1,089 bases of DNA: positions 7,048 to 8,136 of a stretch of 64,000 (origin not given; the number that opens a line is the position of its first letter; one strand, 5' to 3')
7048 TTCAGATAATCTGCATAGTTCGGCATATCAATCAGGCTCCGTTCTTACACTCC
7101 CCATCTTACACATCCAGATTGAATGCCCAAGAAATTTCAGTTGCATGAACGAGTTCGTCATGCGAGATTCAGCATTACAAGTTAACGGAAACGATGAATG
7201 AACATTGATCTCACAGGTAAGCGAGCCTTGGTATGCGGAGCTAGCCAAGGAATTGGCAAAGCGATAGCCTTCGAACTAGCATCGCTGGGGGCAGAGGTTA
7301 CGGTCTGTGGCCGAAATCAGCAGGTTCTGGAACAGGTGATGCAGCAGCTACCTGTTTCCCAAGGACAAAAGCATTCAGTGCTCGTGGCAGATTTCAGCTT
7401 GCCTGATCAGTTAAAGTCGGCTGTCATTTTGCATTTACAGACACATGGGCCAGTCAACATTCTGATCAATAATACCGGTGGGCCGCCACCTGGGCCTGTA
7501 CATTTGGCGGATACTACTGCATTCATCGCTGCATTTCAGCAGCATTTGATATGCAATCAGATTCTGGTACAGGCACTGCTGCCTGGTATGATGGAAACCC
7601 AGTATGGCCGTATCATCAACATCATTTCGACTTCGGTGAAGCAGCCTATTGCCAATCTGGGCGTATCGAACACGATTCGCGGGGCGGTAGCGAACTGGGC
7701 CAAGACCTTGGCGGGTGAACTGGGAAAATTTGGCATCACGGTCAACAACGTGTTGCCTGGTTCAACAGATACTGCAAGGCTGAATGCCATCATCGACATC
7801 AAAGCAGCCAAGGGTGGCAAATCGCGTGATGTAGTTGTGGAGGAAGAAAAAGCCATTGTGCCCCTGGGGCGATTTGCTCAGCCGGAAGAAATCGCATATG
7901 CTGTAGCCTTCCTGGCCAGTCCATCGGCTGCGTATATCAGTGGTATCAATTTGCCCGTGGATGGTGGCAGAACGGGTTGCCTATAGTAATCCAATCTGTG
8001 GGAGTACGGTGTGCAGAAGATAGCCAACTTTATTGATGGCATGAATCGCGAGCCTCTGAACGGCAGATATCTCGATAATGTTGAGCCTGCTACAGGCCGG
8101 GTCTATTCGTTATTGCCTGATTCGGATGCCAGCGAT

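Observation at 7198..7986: Atypical SDR leads the kynurenine/2-aminomuconate operon where the usual lower pathway is missing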

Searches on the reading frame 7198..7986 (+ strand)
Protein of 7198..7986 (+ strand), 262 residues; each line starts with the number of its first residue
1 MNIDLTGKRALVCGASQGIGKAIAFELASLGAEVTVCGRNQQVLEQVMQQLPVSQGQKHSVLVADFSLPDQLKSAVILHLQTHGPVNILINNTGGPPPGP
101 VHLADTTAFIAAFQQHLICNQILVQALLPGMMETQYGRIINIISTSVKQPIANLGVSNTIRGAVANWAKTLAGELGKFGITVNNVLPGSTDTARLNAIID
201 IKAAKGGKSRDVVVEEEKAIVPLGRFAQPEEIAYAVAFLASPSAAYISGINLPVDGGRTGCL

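Call 3: search_protein_families(library=pfam, proteins=[window:7198-7986:+])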
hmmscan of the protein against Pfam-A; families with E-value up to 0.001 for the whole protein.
window:7198-7986:+ (262 aa): 3 families
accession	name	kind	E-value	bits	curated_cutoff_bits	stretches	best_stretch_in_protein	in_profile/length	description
PF13561.12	adh_short_C2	-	2.7e-40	138.9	27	1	14-258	1-235/236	Enoyl-(Acyl carrier protein) reductase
PF00106.31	adh_short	-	6.8e-37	127.3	26.6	1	8-196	1-188/195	short chain dehydrogenase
PF02882.25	THF_DHG_CYH_C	-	8.1e-06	25.7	27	1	2-50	31-79/160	Tetrahydrofolate dehydrogenase/cyclohydrolase, NAD(P)-binding domain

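Call 4: search_protein_families(library=ncbifam, proteins=[window:7198-7986:+])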
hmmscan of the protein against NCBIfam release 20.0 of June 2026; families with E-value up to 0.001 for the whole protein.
window:7198-7986:+ (262 aa): 224 families (the best 25 are shown)
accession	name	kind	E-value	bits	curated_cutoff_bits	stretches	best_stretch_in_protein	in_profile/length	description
NF006212.0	PRK08339.1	equivalog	3.7e-53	180.8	339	1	1-259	2-259/263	short chain dehydrogenase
NF005559.1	PRK07231.1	subfamily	3.9e-52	177.2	215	1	5-259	2-248/249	glucose 1-dehydrogenase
NF009466.0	PRK12826.1-2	subfamily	1.3e-46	159.1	222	1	8-258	4-244/248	3-oxoacyl-ACP reductase FabG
NF004779.0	PRK06125.1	subfamily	6.3e-43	147.1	261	1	1-258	1-253/259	short-chain dehydrogenase/reductase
NF004778.0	PRK06124.1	equivalog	8.1e-42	143.4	303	1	3-259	7-253/256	SDR family oxidoreductase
NF052558.1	MBtsdlDhBudC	equivalog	1.3e-41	142.8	270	1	6-259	2-242/250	meso-2,3-butanediol dehydrogenase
NF004198.0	PRK05653.1-3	equivalog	2.1e-41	142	296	1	5-258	5-246/248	3-oxoacyl-ACP reductase FabG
NF005095.0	PRK06523.1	subfamily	5.1e-41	140.9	231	1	3-258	6-257/261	oxidoreductase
NF005446.0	PRK07035.1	equivalog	1.3e-38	132.7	373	1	3-258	7-253/255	SDR family oxidoreductase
NF005909.0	PRK07890.1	subfamily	7e-38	130.4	258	1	5-258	5-257/260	short chain dehydrogenase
TIGR03206.1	benzo_BadH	equivalog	1.6e-37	129.2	431.2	1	6-259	2-249/250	2-hydroxycyclohexanecarboxyl-CoA dehydrogenase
NF006070.0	PRK08213.1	subfamily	1.8e-37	129.3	279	1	3-259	8-257/259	gluconate 5-dehydrogenase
NF004197.0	PRK05653.1-1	equivalog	7.2e-37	127.4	332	1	1-258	1-246/249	3-oxoacyl-ACP reductase FabG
NF009468.0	PRK12826.1-4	equivalog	1.9e-36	126.1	318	1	3-258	3-247/256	SDR family oxidoreductase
TIGR01830.1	3oxo_ACP_reduc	equivalog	3.1e-36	125.3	297.75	1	10-257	1-237/239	3-oxoacyl-[acyl-carrier-protein] reductase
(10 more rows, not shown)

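Call 5: search_solved_structures(query=window:7198-7986:+, show_alignments=4, max_evalue=1e-20)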
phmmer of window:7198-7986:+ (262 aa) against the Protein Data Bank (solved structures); distinct sequences matched with E-value up to 1e-20: 110 (the best 60 are shown).
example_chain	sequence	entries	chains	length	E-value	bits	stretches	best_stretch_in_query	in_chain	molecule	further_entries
5va8_A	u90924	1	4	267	1.8e-42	148.8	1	1-258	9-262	Short-chain dehydrogenase/reductase SDR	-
6jh7_A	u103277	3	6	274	1.8e-41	145.6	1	1-259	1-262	Short chain dehydrogenase family protein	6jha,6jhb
5vps_A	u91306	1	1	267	1.8e-38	135.8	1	1-258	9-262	Short-chain dehydrogenase/reductase SDR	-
5idx_A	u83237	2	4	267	4.6e-38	134.4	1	1-258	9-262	Short-chain dehydrogenase/reductase SDR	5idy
1o5i_A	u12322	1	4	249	3.1e-35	125.1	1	3-258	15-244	3-oxoacyl-(acyl carrier protein) reductase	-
9fe6_A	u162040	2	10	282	1.9e-33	119.3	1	5-258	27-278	SDR family oxidoreductase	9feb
2z1n_A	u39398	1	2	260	2.7e-32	115.5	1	1-257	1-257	dehydrogenase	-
3u49_A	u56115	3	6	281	9.6e-30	107.2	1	7-258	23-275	Bacilysin biosynthesis oxidoreductase ywfH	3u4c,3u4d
1x7g_A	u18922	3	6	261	2.6e-29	105.7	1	9-257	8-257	Putative ketoacyl reductase | ACTINORHODIN POLYKETIDE KETOREDUCTASE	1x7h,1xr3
2rh4_A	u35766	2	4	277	3.2e-29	105.5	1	9-257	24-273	Actinorhodin Polyketide Ketoreductase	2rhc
1w4z_A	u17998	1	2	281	3.3e-29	105.4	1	9-257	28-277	KETOACYL REDUCTASE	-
4dc0_A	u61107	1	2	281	4e-29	105.1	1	9-257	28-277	Ketoacyl reductase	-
4dbz_A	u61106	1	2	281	4.4e-29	105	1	9-257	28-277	Ketoacyl reductase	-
4dc1_A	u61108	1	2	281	4.4e-29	105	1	9-257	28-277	Ketoacyl reductase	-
4afn_A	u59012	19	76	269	2.1e-28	102.8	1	3-258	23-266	3-OXOACYL-[ACYL-CARRIER-PROTEIN] REDUCTASE FABG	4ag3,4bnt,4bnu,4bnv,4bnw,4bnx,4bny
5ff9_A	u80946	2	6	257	7e-27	97.8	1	5-259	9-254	Noroxomaritidine/Norcraugsodine Reductase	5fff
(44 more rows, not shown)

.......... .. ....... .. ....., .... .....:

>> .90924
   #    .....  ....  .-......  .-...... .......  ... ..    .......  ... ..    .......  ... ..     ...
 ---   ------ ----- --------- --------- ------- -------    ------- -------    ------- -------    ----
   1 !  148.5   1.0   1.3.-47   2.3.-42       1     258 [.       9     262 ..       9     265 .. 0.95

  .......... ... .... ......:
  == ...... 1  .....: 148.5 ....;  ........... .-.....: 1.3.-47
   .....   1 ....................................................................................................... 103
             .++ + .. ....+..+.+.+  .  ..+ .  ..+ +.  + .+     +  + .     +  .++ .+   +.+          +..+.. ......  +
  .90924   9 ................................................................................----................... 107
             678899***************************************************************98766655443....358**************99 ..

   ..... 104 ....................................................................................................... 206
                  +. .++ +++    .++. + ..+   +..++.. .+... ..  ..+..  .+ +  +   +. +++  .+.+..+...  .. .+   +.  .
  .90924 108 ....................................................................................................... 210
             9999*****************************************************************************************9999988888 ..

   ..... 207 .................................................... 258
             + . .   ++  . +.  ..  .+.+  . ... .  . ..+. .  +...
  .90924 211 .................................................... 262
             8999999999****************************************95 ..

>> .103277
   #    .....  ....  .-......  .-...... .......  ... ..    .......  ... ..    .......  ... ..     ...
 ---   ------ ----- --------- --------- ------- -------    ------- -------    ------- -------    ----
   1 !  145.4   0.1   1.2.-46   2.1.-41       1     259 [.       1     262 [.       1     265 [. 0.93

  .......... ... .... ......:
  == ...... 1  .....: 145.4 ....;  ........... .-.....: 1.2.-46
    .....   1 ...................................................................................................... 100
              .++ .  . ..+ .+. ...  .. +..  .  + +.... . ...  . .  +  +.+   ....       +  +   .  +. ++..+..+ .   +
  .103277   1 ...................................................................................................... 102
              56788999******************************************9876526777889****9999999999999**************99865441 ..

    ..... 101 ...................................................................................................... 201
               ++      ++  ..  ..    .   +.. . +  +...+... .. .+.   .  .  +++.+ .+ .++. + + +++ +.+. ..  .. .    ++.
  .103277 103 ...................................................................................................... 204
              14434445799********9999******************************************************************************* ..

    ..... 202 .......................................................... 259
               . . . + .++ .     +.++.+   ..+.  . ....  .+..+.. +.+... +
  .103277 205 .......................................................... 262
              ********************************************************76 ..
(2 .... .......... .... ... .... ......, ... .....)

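Call 6: find_homologous_proteins(query=window:7198-7986:+, max_evalue=1e-20)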
Query window:7198-7986:+ (262 aa): 8000 proteins with E <= 1e-20 among 8000 candidates; the best 120 are listed.
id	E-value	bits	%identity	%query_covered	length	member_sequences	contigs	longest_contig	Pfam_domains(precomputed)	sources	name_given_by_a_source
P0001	8.7e-166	568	100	100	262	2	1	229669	PF02882.26,PF13561.13,PF00106.32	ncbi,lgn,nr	ncbi:MAG: SDR family oxidoreductase [Planctomycetia bacterium]|nr:SDR family oxidoreductase [Plancto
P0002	1.9e-138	478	85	100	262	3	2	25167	PF13561.13,PF00106.32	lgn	-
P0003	3.7e-126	438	76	100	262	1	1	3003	PF13561.13,PF00106.32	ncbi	-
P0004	8.8e-126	437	76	100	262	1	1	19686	PF13561.13,PF00106.32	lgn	-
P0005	2.4e-125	435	76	100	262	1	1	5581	PF13561.13,PF00106.32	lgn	-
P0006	3.1e-125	435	76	100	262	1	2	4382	PF13561.13,PF00106.32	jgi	jgi:3-oxoacyl-[acyl-carrier protein] reductase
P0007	3.0e-124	431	77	100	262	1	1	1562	PF13561.13,PF00106.32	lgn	-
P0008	2.4e-123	429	74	100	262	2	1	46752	PF13561.13,PF00106.32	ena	-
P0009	4.9e-123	428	75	100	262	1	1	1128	PF13561.13,PF00106.32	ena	-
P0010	6.6e-123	427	74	100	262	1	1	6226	PF13561.13,PF00106.32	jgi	jgi:3-oxoacyl-[acyl-carrier protein] reductase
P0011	4.1e-122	424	75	100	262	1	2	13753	PF13561.13,PF00106.32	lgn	-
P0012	8.5e-122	423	74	100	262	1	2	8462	PF13561.13,PF00106.32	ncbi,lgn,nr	ncbi:MAG TPA: SDR family oxidoreductase [Gemmatales bacterium]|nr:SDR family oxidoreductase [Gemmata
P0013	8.7e-122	423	74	100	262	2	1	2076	PF13561.13,PF13460.13,PF00106.32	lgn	-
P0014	2.1e-121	422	75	100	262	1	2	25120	PF13561.13,PF13460.13,PF00106.32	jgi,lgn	jgi:3-oxoacyl-[acyl-carrier protein] reductase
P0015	6.9e-121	420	75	100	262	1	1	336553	PF13561.13,PF00106.32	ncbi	ncbi:MAG: SDR family oxidoreductase [Gemmatales bacterium]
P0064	1.8e-103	363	65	100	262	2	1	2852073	PF08659.17,PF13561.13,PF13460.13,PF00106.32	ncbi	ncbi:SDR family oxidoreductase [Kangiella koreensis]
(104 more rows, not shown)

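Call 15: find_related_loci(query=A1, collection=genome_contigs, flank=10000)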
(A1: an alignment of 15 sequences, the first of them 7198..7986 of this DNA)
Query A1 (262 aa) in genome_contigs; peptide patterns used: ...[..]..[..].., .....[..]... (x = any residue, [..] = any of these).
600 stretches matched a pattern (row limit reached: there are more); 598 encode a relative of the query (tblastn E <= 1e-3); the best 80 are kept; 80 distinct loci.
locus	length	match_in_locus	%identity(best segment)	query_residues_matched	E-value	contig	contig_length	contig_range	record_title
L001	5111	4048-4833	65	1-262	3e-111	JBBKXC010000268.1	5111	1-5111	MAG: Bdellovibrionales bacterium isolate metabat_bins.215 k119_2803495, whole genome shotgun sequence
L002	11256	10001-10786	65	1-262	9e-111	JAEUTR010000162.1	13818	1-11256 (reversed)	MAG: Bacteroidia bacterium isolate new MAG-334 k141_2019446, whole genome shotgun sequence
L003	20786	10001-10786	64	1-262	5e-110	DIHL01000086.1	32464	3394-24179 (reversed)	MAG TPA_asm: Bacteroidetes bacterium UBA5697 UBA5697_contig_753, whole genome shotgun sequence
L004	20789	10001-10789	64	1-262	1e-109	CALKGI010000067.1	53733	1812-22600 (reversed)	MAG: uncultured Alteromonadaceae bacterium isolate S2_Bin_METABAT__167_1 genome assembly, contig: c_000001179197, whole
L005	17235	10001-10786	63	1-262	2e-108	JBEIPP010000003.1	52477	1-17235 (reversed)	MAG: Flavobacteriales bacterium isolate Sample-106-S6-bin-64 Sample_106_S6-bin_64-k141_2088097, whole genome shotgun seq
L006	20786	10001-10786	62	1-262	2e-107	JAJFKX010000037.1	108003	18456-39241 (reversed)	MAG: Gammaproteobacteria bacterium isolate OFTM154 OFTM154_36, whole genome shotgun sequence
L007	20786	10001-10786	63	1-262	1e-105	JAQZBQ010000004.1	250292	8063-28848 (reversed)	MAG: Bacteroidota bacterium isolate C_No_T20_C_bin.136 scaffold_34, whole genome shotgun sequence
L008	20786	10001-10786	62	1-262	2e-105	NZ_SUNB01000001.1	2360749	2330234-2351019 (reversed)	Pleionea sediminis strain S1-5-21 NODE_1_length_2360749_cov_59.598, whole genome shotgun sequence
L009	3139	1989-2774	63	1-262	8e-108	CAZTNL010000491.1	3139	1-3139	MAG TPA_asm: uncultured Calditrichaceae bacterium isolate binchicken_co253_231 genome assembly, contig: NODE_33002_lengt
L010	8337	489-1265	62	1-259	7e-105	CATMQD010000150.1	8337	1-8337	MAG: uncultured Flavobacteriales bacterium isolate SRR3963982_bin.11_MetaWRAP_v1.3_MAG genome assembly, contig: ERZ50527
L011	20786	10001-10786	61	1-262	3e-104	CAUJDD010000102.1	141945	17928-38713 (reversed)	MAG: Bacteroidota bacterium isolate KLAP122 genome assembly, contig: KLAP122_74845, whole genome shotgun sequence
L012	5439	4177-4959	64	2-262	1e-104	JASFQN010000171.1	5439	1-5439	MAG: Gammaproteobacteria bacterium isolate D0819S20remetaG_Bin_48 D0819S20remetaG_FD_scaffold_2927_c1, whole genome shot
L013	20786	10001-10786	61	1-262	2e-104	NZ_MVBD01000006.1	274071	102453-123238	Marinicella sediminis strain F2 contig6, whole genome shotgun sequence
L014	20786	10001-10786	60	1-262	7e-104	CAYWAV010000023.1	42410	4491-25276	MAG TPA_asm: uncultured Chitinophaga sp. isolate SRP128246_co1_111 genome assembly, contig: NODE_1167_length_42410_cov_1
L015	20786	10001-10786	62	1-262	3e-104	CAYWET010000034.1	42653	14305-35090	MAG TPA_asm: uncultured Chryseobacterium sp. isolate SRP334346_co1_109 genome assembly, contig: NODE_940_length_42653_co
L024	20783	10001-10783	60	1-262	3e-102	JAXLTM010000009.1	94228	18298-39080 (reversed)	MAG: Bacteroidia bacterium isolate STL-BAC4 C1.110.fa-9, whole genome shotgun sequence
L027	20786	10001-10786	63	1-262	2e-101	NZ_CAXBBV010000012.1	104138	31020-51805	MAG: uncultured Roseivirga sp. isolate ERR2762132_concoct_125 ERZ3422167.289, whole genome shotgun sequence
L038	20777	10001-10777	61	1-262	5e-100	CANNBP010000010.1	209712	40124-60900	uncultured Aquimarina sp. isolate 187-3Z.fasta genome assembly, contig: NODE_10, whole genome shotgun sequence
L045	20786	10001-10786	66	1-262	2e-99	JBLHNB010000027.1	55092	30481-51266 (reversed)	MAG: Alteromonadaceae bacterium isolate 3300055726_96 Ga0535650_0000503, whole genome shotgun sequence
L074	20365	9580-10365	65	1-262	7e-98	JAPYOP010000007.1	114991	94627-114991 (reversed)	MAG: Colwellia sp. isolate MOW.maxbin2.007 MOW_70_length_114991_cov_222.110496, whole genome shotgun sequence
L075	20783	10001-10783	59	1-262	3e-97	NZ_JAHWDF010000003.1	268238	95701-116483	Mesonia aestuariivivens strain JHPTF-M18 3, whole genome shotgun sequence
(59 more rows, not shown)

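Call 29: search_protein_families(library=pfam, proteins=[L038:7649-8416:+, L075:5799-6587:+, L075:7131-8408:+, L024:7028-9082:-, L027:7403-7897:-, L027:8939-9304:-, L045:18371-19258:+, L038:11468-12568:+, L038:12780-13421:+, L045:8935-9753:-], max_evalue=0.001)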
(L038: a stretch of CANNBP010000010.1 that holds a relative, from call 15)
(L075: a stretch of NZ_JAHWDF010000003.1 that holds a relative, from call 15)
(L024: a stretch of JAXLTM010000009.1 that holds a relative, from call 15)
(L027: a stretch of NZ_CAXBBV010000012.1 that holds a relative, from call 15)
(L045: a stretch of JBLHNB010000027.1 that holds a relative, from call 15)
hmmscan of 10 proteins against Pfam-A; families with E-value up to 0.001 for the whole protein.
L038:7649-8416:+ (255 aa): 2 families
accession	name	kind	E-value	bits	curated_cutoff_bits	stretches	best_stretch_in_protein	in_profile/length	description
PF01614.24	IclR_C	-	1.6e-46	158.5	24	1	86-250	7-172/174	Bacterial transcriptional regulator IclR C-terminal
PF09339.16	HTH_IclR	-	1.6e-12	47.4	22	1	13-64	1-52/52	IclR helix-turn-helix domain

L075:5799-6587:+ (262 aa): 1 family
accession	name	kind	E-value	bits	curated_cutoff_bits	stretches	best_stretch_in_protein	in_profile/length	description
PF01557.24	FAA_hydrolase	-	3.7e-14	53.3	23.9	1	97-257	47-209/214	Fumarylacetoacetate (FAA) hydrolase C-terminal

L075:7131-8408:+ (425 aa): 1 family
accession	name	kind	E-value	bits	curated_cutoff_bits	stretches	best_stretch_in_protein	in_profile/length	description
PF14253.11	AbiH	-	1.7e-24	87.7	30.9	1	4-383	1-257/260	Bacteriophage abortive infection AbiH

L024:7028-9082:- (684 aa): 11 families
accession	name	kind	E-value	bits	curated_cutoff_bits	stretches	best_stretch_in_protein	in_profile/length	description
PF07719.23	TPR_2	-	6.2e-16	57.6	27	2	521-553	2-34/34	Tetratricopeptide repeat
PF13431.12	TPR_17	-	7.4e-16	57.5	24.4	1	543-574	2-33/34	Tetratricopeptide repeat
PF00515.34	TPR_1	-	6.1e-13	48.4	27.8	1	521-553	2-34/34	Tetratricopeptide repeat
PF13181.12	TPR_8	-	2e-10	40.4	25.7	1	521-553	2-34/34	Tetratricopeptide repeat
PF14559.12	TPR_19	-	5.6e-10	39.8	25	1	531-590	2-63/68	Tetratricopeptide repeat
PF13414.12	TPR_11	-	8.1e-09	35.5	26.8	1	528-567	2-41/42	TPR repeat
PF13424.12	TPR_12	-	1e-07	32.5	30.1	0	556-607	5-63/77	Tetratricopeptide repeat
PF13432.12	TPR_16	-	5e-06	27.3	32.7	0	561-598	4-41/65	Tetratricopeptide repeat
PF13428.12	TPR_14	-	8.9e-06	26.4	23.5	0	521-559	2-40/44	Tetratricopeptide repeat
PF12895.13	ANAPC3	-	0.00061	20.4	27.2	0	508-578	11-80/82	Anaphase-promoting complex, cyclosome, subunit 3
PF13371.12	TPR_9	-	0.0008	19.8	35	0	506-554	15-63/73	Tetratricopeptide repeat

L027:7403-7897:- (164 aa): 2 families
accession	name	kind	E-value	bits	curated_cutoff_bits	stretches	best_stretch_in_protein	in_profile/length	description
PF01035.26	DNA_binding_1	-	8.9e-33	112.4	27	1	74-153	1-80/81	6-O-methylguanine DNA methyltransferase, DNA binding domain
PF02870.21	Methyltransf_1N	-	1.5e-08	35.5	21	1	7-69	4-70/71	6-O-methylguanine DNA methyltransferase, ribonuclease-like domain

L027:8939-9304:- (121 aa): 1 family
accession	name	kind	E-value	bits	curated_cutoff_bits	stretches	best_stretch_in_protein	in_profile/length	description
PF05635.17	23S_rRNA_IVP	-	7.7e-25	87.6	33.8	1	4-108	1-105/106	23S rRNA-intervening sequence protein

L045:18371-19258:+ (295 aa): 2 families
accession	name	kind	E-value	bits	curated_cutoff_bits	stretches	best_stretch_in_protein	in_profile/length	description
PF03301.18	Trp_dioxygenase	-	3e-71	241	34.9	2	30-221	7-243/346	Tryptophan 2,3-dioxygenase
PF07014.17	Hs1pro-1_C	-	0.00027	21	29.3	0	55-136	44-124/257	Hs1pro-1 protein C-terminus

L038:11468-12568:+ (366 aa): 1 family
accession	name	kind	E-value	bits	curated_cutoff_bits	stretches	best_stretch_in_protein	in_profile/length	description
PF04909.20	Amidohydro_2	-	4.6e-10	40.2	26.4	1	100-303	71-253/289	Amidohydrolase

L038:12780-13421:+ (213 aa): 6 families
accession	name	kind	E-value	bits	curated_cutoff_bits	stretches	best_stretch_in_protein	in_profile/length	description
PF01596.23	Methyltransf_3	-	2.8e-54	184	22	1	14-211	2-202/204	O-methyltransferase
PF13578.12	Methyltransf_24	-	1.5e-16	61.6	26.3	1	62-163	1-105/105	Methyltransferase domain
PF13847.12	Methyltransf_31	-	2.9e-07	30.7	27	1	60-176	6-125/145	Methyltransferase domain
PF01135.25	PCMT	-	5.2e-07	30.1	20.3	1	32-159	48-170/210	Protein-L-isoaspartate(D-aspartate) O-methyltransferase (PCMT)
PF01564.23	Spermine_synth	-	1.2e-05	25.4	22.9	1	57-160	18-130/186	Spermine/spermidine synthase domain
PF13649.12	Methyltransf_25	-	2.2e-05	25.5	27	1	61-134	1-70/97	Methyltransferase domain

L045:8935-9753:- (272 aa): 4 families
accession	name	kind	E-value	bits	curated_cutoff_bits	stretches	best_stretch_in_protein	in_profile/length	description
PF00561.26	Abhydrolase_1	-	3.9e-16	59.9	25.8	1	28-257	1-244/245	alpha/beta hydrolase fold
PF12697.13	Abhydrolase_6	-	3e-11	44.9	26.3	1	30-253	1-206/217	Alpha/beta hydrolase family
PF00756.26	Esterase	-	0.00013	22.3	22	1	99-185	118-209/251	Putative esterase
PF12146.15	Hydrolase_4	-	0.00081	19.2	27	0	30-125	7-105/239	Serine aminopeptidase, S33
